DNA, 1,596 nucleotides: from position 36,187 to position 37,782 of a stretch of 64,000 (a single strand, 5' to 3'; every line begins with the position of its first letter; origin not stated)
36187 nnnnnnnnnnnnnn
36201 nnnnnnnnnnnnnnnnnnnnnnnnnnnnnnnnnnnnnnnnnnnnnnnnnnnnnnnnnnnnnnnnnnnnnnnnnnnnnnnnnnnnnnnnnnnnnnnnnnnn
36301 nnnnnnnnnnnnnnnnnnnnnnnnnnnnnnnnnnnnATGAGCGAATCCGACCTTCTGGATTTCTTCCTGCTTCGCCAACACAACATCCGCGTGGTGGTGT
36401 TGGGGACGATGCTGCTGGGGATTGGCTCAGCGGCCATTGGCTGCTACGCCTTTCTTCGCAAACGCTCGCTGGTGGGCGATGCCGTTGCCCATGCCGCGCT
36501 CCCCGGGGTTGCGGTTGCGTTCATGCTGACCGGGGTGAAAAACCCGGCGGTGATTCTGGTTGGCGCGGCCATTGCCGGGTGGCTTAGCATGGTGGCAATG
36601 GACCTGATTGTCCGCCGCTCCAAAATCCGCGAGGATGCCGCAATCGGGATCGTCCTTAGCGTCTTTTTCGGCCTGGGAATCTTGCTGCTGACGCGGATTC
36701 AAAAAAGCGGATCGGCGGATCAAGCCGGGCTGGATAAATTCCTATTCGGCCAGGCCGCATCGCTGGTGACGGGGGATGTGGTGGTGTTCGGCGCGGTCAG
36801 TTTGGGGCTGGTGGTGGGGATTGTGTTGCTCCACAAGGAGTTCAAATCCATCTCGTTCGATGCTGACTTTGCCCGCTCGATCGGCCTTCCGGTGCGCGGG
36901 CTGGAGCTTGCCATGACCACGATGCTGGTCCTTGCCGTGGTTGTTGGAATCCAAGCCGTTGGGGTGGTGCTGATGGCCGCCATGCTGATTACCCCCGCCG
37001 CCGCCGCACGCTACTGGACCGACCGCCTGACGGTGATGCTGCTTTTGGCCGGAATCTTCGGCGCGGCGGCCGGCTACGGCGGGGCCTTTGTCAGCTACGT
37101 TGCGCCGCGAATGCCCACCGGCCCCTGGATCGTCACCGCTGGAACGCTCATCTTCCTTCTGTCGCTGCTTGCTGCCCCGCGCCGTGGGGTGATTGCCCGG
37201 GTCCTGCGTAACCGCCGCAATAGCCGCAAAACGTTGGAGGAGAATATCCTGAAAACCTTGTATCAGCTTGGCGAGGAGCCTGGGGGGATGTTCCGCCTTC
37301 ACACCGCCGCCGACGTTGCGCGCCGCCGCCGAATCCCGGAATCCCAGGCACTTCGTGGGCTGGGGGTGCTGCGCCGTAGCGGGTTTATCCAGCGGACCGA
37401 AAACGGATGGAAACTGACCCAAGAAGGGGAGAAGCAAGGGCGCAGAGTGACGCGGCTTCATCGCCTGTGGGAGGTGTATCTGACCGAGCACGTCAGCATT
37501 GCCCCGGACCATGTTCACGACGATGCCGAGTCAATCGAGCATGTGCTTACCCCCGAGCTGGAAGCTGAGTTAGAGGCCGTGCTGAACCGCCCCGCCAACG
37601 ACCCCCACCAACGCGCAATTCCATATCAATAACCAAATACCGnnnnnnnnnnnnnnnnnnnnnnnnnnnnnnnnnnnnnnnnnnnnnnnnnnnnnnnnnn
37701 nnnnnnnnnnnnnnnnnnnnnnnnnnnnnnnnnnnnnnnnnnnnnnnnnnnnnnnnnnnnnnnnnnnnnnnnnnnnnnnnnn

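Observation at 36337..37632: ABC permease fused to a complete DtxR-family repressor domain (YtgCR-like) in a Mn/Zn uptake operon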

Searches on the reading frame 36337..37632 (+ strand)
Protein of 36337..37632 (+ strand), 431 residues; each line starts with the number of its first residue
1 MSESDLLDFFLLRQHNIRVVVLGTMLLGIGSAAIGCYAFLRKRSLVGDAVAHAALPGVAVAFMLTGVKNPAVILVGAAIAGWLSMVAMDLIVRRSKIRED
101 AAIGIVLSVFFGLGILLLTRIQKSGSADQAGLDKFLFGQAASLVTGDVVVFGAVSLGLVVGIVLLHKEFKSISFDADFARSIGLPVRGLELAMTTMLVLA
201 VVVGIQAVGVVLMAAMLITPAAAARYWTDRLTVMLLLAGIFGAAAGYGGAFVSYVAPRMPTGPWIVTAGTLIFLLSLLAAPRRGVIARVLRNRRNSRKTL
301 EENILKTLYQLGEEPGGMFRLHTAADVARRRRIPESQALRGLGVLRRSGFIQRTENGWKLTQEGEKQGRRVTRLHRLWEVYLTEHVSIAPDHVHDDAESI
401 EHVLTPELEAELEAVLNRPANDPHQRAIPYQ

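Call 3: search_protein_families(library=pfam, proteins=[window:36337-37632:+], max_evalue=0.01)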
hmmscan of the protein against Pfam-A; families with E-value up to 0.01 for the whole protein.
window:36337-37632:+ (431 aa): 3 families
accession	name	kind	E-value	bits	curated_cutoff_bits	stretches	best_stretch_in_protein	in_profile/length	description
PF00950.22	ABC-3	-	1.9e-65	221.4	20.1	1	16-278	4-256/258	ABC 3 transport family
PF02742.21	Fe_dep_repr_C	-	2.1e-22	79.3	27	1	361-429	1-69/70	Iron dependent repressor, metal binding and dimerisation domain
PF01032.23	FecCD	-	2.6e-06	27.2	26.5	1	51-277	80-309/311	FecCD transport family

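Call 4: search_protein_families(library=ncbifam, proteins=[window:36337-37632:+], max_evalue=0.01)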
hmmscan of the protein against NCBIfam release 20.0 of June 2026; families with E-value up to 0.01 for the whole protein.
window:36337-37632:+ (431 aa): 8 families
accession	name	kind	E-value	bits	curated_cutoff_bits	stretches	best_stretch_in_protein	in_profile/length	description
TIGR03770.1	anch_rpt_perm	equivalog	2.8e-46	158.4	296.8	1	19-279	23-269/270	anchored repeat-type ABC transporter permease subunit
NF040927.1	ABC_perm_SloB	subfamily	1.9e-45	155.8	460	1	14-285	9-269/271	metal ABC transporter permease subunit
NF040871.1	AztB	equivalog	9.9e-41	140.1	280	1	20-267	15-252/254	zinc ABC transporter permease AztB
NF007089.0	PRK09543.1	equivalog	9.9e-17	61.4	284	1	22-279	10-257/261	zinc ABC transporter permease subunit ZnuB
NF047407.1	TransRegMntRTherm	equivalog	9.3e-13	48.3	350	1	301-430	10-142/227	manganese-dependent transcriptional regulator MntR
NF053665.1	TransRegDtxRActin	equivalog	4e-10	39.5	290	1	304-429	11-133/233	iron-dependent transcriptional repressor DtxR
NF008273.0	PRK11050.1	equivalog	5.9e-06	26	153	1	324-414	57-147/156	manganese-binding transcriptional regulator MntR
NF003025.0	PRK03902.1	equivalog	2e-05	24.7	138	1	303-413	8-114/142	transcriptional regulator MntR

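Call 5: find_homologous_proteins(query=window:36337-37632:+, max_evalue=0.00001)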
Query window:36337-37632:+ (431 aa): 7581 proteins with E <= 0.00001 among 8000 candidates; the best 120 are listed.
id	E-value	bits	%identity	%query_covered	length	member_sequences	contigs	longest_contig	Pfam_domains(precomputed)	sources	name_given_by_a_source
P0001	2.2e-273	924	100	100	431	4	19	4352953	PF01032.24,PF02742.22,PF00950.23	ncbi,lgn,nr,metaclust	ncbi:MAG: metal ABC transporter permease [Chlorobi bacterium]|nr:MAG: DtxR family transcriptional re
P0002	9.5e-249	843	90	100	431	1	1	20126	PF01032.24,PF02742.22,PF00950.23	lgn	-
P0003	1.7e-248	842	90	100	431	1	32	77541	PF01032.24,PF02742.22,PF00950.23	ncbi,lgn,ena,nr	ncbi:MAG: metal ABC transporter permease [Chlorobi bacterium]|nr:metal ABC transporter permease [Chl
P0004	4.1e-248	841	90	100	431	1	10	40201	PF01032.24,PF02742.22,PF00950.23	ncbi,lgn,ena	-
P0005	6.3e-248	841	90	100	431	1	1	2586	PF01032.24,PF02742.22,PF00950.23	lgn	-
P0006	1.0e-247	840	90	100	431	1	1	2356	PF01032.24,PF02742.22,PF00950.23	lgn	-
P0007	4.5e-246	834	90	100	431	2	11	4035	PF01032.24,PF02742.22,PF00950.23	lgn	-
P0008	8.3e-198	676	72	100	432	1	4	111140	PF01032.24,PF02742.22,PF00950.23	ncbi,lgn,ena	-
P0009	1.5e-197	675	72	100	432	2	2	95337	PF01032.24,PF02742.22,PF00950.23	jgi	-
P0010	4.6e-190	650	70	97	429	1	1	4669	PF01032.24,PF02742.22,PF00950.23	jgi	jgi:manganese/zinc/iron transport system permease protein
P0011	9.2e-190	649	70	99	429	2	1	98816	PF01032.24,PF02742.22,PF00950.23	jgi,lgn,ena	-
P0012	4.7e-189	647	69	99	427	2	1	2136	PF01032.24,PF02742.22,PF00950.23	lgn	-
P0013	5.8e-189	646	70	99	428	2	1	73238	PF01032.24,PF02742.22,PF00950.23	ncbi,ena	-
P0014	7.2e-189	646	69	99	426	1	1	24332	PF01032.24,PF02742.22,PF00950.23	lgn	-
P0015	6.0e-188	643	70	98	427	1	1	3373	PF01032.24,PF02742.22,PF00950.23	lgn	-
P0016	1.1e-187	642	69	99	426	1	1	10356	PF01032.24,PF02742.22,PF00950.23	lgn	-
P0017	4.2e-187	640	69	99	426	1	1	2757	PF01032.24,PF02742.22,PF00950.23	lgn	-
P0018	1.1e-186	639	69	99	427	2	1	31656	PF01032.24,PF02742.22,PF00950.23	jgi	jgi:manganese/zinc/iron transport system permease protein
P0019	1.2e-186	639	70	96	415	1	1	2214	PF01032.24,PF02742.22,PF00950.23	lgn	-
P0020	1.3e-186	639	69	100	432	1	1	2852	PF01032.24,PF02742.22,PF00950.23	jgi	jgi:manganese/zinc/iron transport system permease protein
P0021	1.1e-185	636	69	100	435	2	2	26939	PF01032.24,PF02742.22,PF00950.23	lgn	-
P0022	1.1e-185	636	68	100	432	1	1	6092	PF01032.24,PF02742.22,PF00950.23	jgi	jgi:manganese/zinc/iron transport system permease protein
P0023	3.7e-185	634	68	98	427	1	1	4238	PF01032.24,PF09339.17,PF02742.22,PF00950.23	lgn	-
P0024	6.0e-185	633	69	99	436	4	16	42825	PF01032.24,PF02742.22,PF00950.23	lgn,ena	-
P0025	9.1e-185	633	68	100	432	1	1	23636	PF01032.24,PF02742.22,PF00950.23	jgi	jgi:manganese/zinc/iron transport system permease protein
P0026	1.8e-184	632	68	100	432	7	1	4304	PF01032.24,PF02742.22,PF00950.23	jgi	jgi:manganese/zinc/iron transport system permease protein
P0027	1.8e-183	628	69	99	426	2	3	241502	PF01032.24,PF02742.22,PF00950.23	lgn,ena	-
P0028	3.3e-183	627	67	100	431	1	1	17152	PF02742.22,PF00950.23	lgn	-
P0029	7.5e-183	626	68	99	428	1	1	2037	PF01032.24,PF02742.22,PF00950.23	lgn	-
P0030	9.3e-183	626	68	100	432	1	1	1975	PF02742.22,PF00950.23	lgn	-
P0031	1.4e-182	625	68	99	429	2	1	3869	PF01032.24,PF02742.22,PF00950.23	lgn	-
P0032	2.5e-182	625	67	97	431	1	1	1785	PF01032.24,PF02742.22,PF00950.23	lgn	-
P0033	8.0e-182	623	66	100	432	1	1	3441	PF02742.22,PF00950.23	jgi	jgi:manganese/zinc/iron transport system permease protein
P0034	2.2e-181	621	68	100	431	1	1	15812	PF01032.24,PF02742.22,PF00950.23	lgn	-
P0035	2.5e-181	621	66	100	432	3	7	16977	PF01032.24,PF02742.22,PF00950.23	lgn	-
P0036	3.0e-181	621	67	99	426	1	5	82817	PF01032.24,PF02742.22,PF00950.23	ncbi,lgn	-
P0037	4.9e-181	620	68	97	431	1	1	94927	PF01032.24,PF02742.22,PF00950.23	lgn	-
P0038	5.9e-181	620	67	97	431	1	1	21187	PF01032.24,PF02742.22,PF00950.23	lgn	-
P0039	6.6e-181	620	68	97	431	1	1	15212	PF01032.24,PF02742.22,PF00950.23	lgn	-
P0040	7.5e-181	620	67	97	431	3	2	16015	PF01032.24,PF02742.22,PF00950.23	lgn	-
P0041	1.6e-180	619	66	99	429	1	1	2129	PF01032.24,PF02742.22,PF00950.23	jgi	jgi:manganese/zinc/iron transport system permease protein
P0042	1.7e-180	619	67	97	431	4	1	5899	PF01032.24,PF02742.22,PF00950.23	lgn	-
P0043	2.9e-179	614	67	97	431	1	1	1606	PF01032.24,PF02742.22,PF00950.23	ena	-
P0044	1.5e-178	612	67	97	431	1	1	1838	PF01032.24,PF02742.22,PF00950.23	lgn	-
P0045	3.1e-178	611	67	99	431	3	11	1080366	PF01032.24,PF02742.22,PF00950.23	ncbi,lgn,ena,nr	ncbi:MAG: metal ABC transporter permease [Ignavibacteriae bacterium]|nr:metal ABC transporter permea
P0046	9.8e-177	606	65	97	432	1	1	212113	PF01032.24,PF02742.22,PF00950.23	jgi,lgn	-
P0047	7.5e-175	600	65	99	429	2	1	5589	PF01032.24,PF02742.22,PF00950.23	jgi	jgi:manganese/zinc/iron transport system permease protein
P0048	1.9e-173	595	65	97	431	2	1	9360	PF02742.22,PF00950.23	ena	-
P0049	6.9e-172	590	64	100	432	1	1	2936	PF01032.24,PF02742.22,PF00950.23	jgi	jgi:manganese/zinc/iron transport system permease protein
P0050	8.1e-172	590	63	100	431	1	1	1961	PF01032.24,PF02742.22,PF00950.23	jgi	jgi:manganese/zinc/iron transport system permease protein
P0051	1.3e-171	589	62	99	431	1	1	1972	PF01032.24,PF02742.22,PF00950.23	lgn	-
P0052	4.2e-171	588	63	100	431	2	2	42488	PF02742.22,PF00950.23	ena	-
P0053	8.4e-171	587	64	99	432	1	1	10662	PF01032.24,PF02742.22,PF00950.23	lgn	-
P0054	1.4e-168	579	62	99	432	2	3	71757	PF02742.22,PF00950.23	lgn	-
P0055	2.6e-168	578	62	99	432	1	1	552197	PF01032.24,PF02742.22,PF00950.23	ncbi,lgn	-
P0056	3.1e-167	575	62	99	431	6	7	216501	PF01032.24,PF02742.22,PF00950.23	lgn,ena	-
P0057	4.6e-166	571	62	100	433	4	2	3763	PF01032.24,PF02742.22,PF00950.23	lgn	-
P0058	5.7e-166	571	63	100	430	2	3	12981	PF01032.24,PF02742.22,PF00950.23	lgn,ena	-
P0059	3.1e-165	568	63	100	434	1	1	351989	PF01032.24,PF02742.22,PF00950.23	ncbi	-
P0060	1.9e-162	559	61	99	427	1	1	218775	PF01032.24,PF02742.22,PF00950.23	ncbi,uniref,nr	ncbi:metal ABC transporter permease [Pontibacter fetidus]|uniref:Iron chelate uptake ABC transporter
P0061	2.2e-162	559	60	99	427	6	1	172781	PF01032.24,PF02742.22,PF00950.23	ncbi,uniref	ncbi:iron chelate uptake ABC transporter family permease subunit [Pontibacter populi]|uniref:Iron ch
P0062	3.4e-162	558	61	99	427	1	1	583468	PF01032.24,PF02742.22,PF00950.23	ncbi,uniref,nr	ncbi:metal ABC transporter permease [Pontibacter sp. Tf4]|uniref:metal ABC transporter permease n=1 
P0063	4.2e-162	558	61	100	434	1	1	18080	PF01032.24,PF02742.22,PF00950.23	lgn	-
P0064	7.5e-162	557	61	99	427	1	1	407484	PF01032.24,PF02742.22,PF00950.23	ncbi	-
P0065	1.9e-161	556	60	99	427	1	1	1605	PF01032.24,PF02742.22,PF00950.23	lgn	-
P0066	3.6e-161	555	58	99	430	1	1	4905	PF01032.24,PF02742.22,PF00950.23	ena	-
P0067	6.7e-161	554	59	99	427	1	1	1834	PF01032.24,PF02742.22,PF00950.23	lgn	-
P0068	7.4e-161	554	60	99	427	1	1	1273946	PF01032.24,PF02742.22,PF00950.23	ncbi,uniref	ncbi:iron chelate uptake ABC transporter family permease subunit [Pontibacter sp. H259]|uniref:metal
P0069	8.9e-161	554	60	99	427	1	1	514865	PF01032.24,PF02742.22,PF00950.23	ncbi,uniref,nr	ncbi:metal ABC transporter permease [Pontibacter burrus]|uniref:Iron chelate uptake ABC transporter 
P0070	1.1e-160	553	60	99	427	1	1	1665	PF01032.24,PF02742.22,PF00950.23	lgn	-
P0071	1.2e-160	553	58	99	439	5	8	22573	PF01032.24,PF02742.22,PF00950.23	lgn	-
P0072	1.4e-160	553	60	100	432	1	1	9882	PF02742.22,PF00950.23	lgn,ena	-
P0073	1.6e-160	553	59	99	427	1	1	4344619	PF01032.24,PF02742.22,PF00950.23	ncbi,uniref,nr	ncbi:metal ABC transporter permease [Pontibacter pudoricolor]|uniref:metal ABC transporter permease 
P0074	3.3e-160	552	62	99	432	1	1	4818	PF02742.22,PF00950.23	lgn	-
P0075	3.5e-160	552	56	99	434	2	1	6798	PF01032.24,PF02742.22,PF00950.23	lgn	-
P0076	5.1e-160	551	56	99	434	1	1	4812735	PF01032.24,PF02742.22,PF00950.23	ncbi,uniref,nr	ncbi:metal ABC transporter permease [Reichenbachiella carrageenanivorans]|uniref:Metal ABC transport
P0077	7.0e-160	551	56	99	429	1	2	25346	PF01032.24,PF02742.22,PF00950.23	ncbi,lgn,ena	-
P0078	7.1e-160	551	57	99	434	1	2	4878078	PF01032.24,PF02742.22,PF00950.23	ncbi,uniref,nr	ncbi:MAG: iron chelate uptake ABC transporter family permease subunit [Reichenbachiella sp.]|uniref:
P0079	7.3e-160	551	57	99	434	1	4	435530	PF01032.24,PF02742.22,PF00950.23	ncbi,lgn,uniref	ncbi:MAG: iron chelate uptake ABC transporter family permease subunit [Reichenbachiella sp.]|uniref:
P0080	8.8e-160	550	56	99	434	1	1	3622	PF01032.24,PF02742.22,PF00950.23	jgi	-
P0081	9.9e-160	550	56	99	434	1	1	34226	PF01032.24,PF02742.22,PF00950.23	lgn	-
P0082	1.1e-159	550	56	99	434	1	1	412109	PF01032.24,PF02742.22,PF00950.23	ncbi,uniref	ncbi:MAG: iron chelate uptake ABC transporter family permease subunit [Reichenbachiella sp.]|uniref:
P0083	1.2e-159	550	60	99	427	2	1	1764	PF01032.24,PF02742.22,PF00950.23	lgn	-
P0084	1.2e-159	550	60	99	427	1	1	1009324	PF01032.24,PF02742.22,PF00950.23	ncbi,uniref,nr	ncbi:iron chelate uptake ABC transporter family permease subunit [uncultured Pontibacter sp.]|uniref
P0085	1.5e-159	550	56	99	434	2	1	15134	PF01032.24,PF02742.22,PF00950.23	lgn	-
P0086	1.7e-159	549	56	99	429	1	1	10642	PF01032.24,PF02742.22,PF00950.23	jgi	jgi:manganese/zinc/iron transport system permease protein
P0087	1.9e-159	549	59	99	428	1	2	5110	PF01032.24,PF02742.22,PF00950.23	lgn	-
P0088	2.1e-159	549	57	99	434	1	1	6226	PF01032.24,PF02742.22,PF00950.23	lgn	-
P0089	2.4e-159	549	56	99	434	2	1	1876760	PF01032.24,PF02742.22,PF00950.23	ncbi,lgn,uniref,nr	ncbi:manganese/zinc/iron transport system permease protein [Reichenbachiella faecimaris]|uniref:Mang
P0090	2.5e-159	549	59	99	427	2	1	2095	PF01032.24,PF02742.22,PF00950.23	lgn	-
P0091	2.7e-159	549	56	99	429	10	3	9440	PF01032.24,PF02742.22,PF00950.23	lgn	-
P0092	4.1e-159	548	58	99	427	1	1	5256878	PF01032.24,PF02742.22,PF00950.23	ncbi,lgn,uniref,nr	ncbi:iron chelate uptake ABC transporter family permease subunit [Pontibacter sp. SGAir0037]|uniref:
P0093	4.3e-159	548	58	99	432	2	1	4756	PF01032.24,PF02742.22,PF00950.23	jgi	jgi:manganese/zinc/iron transport system permease protein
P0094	4.9e-159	548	57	99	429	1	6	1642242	PF01032.24,PF02742.22,PF00950.23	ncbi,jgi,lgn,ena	jgi:manganese/zinc/iron transport system permease protein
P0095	5.3e-159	548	59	99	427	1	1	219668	PF01032.24,PF02742.22,PF00950.23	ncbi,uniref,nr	ncbi:iron chelate uptake ABC transporter family permease subunit [Pontibacter sp. BT731]|uniref:meta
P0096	5.6e-159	548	56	99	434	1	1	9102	PF01032.24,PF02742.22,PF00950.23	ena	-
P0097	6.8e-159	547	56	99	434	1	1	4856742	PF01032.24,PF02742.22,PF00950.23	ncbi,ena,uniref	ncbi:iron chelate uptake ABC transporter family permease subunit [Reichenbachiella sp.]|uniref:metal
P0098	7.0e-159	547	58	99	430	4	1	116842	PF01032.24,PF02742.22,PF00950.23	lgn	-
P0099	7.3e-159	547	58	99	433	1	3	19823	PF01032.24,PF02742.22,PF00950.23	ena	-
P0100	8.6e-159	547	59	99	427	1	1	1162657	PF01032.24,PF02742.22,PF00950.23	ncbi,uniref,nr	ncbi:metal ABC transporter permease [Pontibacter sp. JH31]|uniref:Metal ABC transporter permease n=1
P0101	9.2e-159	547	58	99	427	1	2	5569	PF01032.24,PF02742.22,PF00950.23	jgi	jgi:manganese/zinc/iron transport system permease protein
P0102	9.6e-159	547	59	99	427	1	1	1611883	PF01032.24,PF02742.22,PF00950.23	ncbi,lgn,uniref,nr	ncbi:metal ABC transporter permease [Pontibacter ramchanderi]|uniref:Manganese/zinc/iron transport s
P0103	9.7e-159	547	59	99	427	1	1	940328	PF01032.24,PF02742.22,PF00950.23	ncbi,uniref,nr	ncbi:iron chelate uptake ABC transporter family permease subunit [uncultured Pontibacter sp.]|uniref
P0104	9.8e-159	547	57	99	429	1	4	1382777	PF01032.24,PF02742.22,PF00950.23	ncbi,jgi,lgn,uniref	ncbi:iron chelate uptake ABC transporter family permease subunit [Ohtaekwangia kribbensis]|jgi:manga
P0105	1.1e-158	547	59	99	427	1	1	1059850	PF01032.24,PF02742.22,PF00950.23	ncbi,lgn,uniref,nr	ncbi:metal ABC transporter permease [Pontibacter lucknowensis]|uniref:Manganese/zinc/iron transport 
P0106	1.3e-158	546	59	99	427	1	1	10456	PF01032.24,PF02742.22,PF00950.23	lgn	-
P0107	1.4e-158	546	56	99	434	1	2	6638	PF01032.24,PF02742.22,PF00950.23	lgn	-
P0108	1.4e-158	546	57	99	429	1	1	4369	PF01032.24,PF02742.22,PF00950.23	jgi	jgi:manganese/zinc/iron transport system permease protein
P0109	1.5e-158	546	58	99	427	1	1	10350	PF01032.24,PF02742.22,PF00950.23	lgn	-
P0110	1.6e-158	546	57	99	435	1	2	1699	PF01032.24,PF02742.22,PF00950.23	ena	-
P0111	2.3e-158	546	58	99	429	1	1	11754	PF01032.24,PF02742.22,PF00950.23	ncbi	ncbi:zinc ABC transporter permease [Pontibacter sp. HJ8]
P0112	2.6e-158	545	56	99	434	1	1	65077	PF01032.24,PF02742.22,PF00950.23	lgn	-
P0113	2.7e-158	545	58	99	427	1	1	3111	PF01032.24,PF02742.22,PF00950.23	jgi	jgi:manganese/zinc/iron transport system permease protein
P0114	2.7e-158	545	59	99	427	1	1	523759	PF01032.24,PF02742.22,PF00950.23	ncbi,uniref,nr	ncbi:metal ABC transporter permease [Pontibacter sp. FD36]|uniref:metal ABC transporter permease n=1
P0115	2.9e-158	545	58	99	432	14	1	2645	PF01032.24,PF02742.22,PF00950.23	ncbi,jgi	jgi:manganese/zinc/iron transport system permease protein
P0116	2.9e-158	545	59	99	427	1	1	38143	PF01032.24,PF02742.22,PF00950.23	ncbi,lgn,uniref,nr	ncbi:metal ABC transporter permease [Pontibacter sp. HSC-14F20]|uniref:metal ABC transporter permeas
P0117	3.8e-158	545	57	99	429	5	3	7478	PF01032.24,PF02742.22,PF00950.23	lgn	-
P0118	4.0e-158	545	56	99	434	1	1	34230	PF01032.24,PF02742.22,PF00950.23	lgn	-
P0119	4.3e-158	545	56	99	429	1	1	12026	PF01032.24,PF02742.22,PF00950.23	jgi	jgi:manganese/zinc/iron transport system permease protein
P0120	4.9e-158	545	56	99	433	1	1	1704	PF01032.24,PF02742.22,PF00950.23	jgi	-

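Call 15: find_encoding_contigs(protein=P0008, flank=8000, max_places=2)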
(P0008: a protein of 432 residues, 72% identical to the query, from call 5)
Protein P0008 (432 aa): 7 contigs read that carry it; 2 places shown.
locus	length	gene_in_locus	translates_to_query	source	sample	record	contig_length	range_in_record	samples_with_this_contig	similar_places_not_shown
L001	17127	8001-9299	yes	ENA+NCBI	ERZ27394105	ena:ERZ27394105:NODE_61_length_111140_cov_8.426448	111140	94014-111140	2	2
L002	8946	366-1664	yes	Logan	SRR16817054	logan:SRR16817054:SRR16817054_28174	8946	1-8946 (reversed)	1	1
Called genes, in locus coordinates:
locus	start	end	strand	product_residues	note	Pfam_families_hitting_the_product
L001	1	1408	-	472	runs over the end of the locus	PF01554:MatE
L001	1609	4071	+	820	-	PF01839:FG-GAP (faint), PF13517:FG-GAP_3, PF07593:UnbV_ASPIC, PF18962:Por_Secre_tail (weak)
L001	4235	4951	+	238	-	PF01325:Fe_dep_repress, PF02742:Fe_dep_repr_C, PF04023:FeoA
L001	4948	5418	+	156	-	PF00072:Response_reg (weak), PF20274:cREC_REC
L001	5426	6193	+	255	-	PF13489:Methyltransf_23 (weak), PF01209:Ubie_methyltran (faint), PF02353:CMAS (weak), PF08241:Methyltransf_11, PF08242:Methyltransf_12, PF13649:Methyltransf_25, PF13847:Methyltransf_31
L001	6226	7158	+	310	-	PF01297:ZnuA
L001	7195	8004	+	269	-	PF13481:AAA_25 (faint), PF13476:AAA_23 (faint), PF00005:ABC_tran, PF02463:SMC_N (faint), PF13304:AAA_21 (faint)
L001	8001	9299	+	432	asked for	PF00950:ABC-3, PF01032:FecCD (weak), PF02742:Fe_dep_repr_C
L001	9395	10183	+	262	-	PF13557:Phenol_MetA_deg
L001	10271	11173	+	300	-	PF00950:ABC-3, PF01032:FecCD (weak)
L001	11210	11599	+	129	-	PF03692:CxxCxxCC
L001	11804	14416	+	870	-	PF06452:CBM9_1 (faint), PF19313:DUF5916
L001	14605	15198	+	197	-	PF02224:Cytidylate_kin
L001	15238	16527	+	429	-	PF01979:Amidohydro_1, PF12890:DHOase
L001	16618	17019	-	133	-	PF13366:PDDEXK_3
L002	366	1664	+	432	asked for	PF00950:ABC-3, PF01032:FecCD (weak), PF02742:Fe_dep_repr_C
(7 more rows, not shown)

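Call 16: find_encoding_contigs(protein=P0045, flank=8000, max_places=2)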
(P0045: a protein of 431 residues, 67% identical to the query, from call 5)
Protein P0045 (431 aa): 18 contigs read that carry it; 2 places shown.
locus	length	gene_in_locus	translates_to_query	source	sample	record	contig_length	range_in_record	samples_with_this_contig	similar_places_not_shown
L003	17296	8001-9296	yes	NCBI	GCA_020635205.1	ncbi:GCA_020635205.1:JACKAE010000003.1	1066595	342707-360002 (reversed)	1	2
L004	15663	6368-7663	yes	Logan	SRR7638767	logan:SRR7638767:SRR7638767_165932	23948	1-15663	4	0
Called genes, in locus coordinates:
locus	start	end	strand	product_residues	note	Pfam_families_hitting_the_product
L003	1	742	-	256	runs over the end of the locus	PF03848:TehB, PF01209:Ubie_methyltran (weak), PF13489:Methyltransf_23, PF05175:MTS (weak), PF08241:Methyltransf_11, PF08242:Methyltransf_12, PF13649:Methyltransf_25, PF13847:Methyltransf_31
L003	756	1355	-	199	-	PF21176:RecR_HhH, PF02132:RecR_ZnF, PF13662:Toprim_4, PF01751:Toprim, PF21175:RecR_C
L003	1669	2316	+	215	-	PF02230:Abhydrolase_2 (weak), PF12146:Hydrolase_4 (faint), PF03959:FSH1 (weak)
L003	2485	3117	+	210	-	PF04893:Yip1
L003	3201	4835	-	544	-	PF01039:Carboxyl_trans, PF03255:ACCA (weak)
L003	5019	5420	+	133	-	-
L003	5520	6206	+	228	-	PF01325:Fe_dep_repress, PF02742:Fe_dep_repr_C, PF04023:FeoA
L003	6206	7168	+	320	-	PF01297:ZnuA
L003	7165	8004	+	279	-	PF13476:AAA_23 (weak), PF00005:ABC_tran, PF02463:SMC_N (faint), PF13304:AAA_21 (faint)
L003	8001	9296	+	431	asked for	PF00950:ABC-3, PF01032:FecCD (weak), PF02742:Fe_dep_repr_C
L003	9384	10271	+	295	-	PF13557:Phenol_MetA_deg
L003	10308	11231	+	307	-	PF00950:ABC-3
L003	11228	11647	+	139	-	PF03692:CxxCxxCC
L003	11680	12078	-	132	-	PF00293:NUDIX, PF14815:NUDIX_4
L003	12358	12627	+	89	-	-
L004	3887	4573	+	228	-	PF01325:Fe_dep_repress, PF02742:Fe_dep_repr_C, PF04023:FeoA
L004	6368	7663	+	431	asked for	PF00950:ABC-3, PF01032:FecCD (weak), PF02742:Fe_dep_repr_C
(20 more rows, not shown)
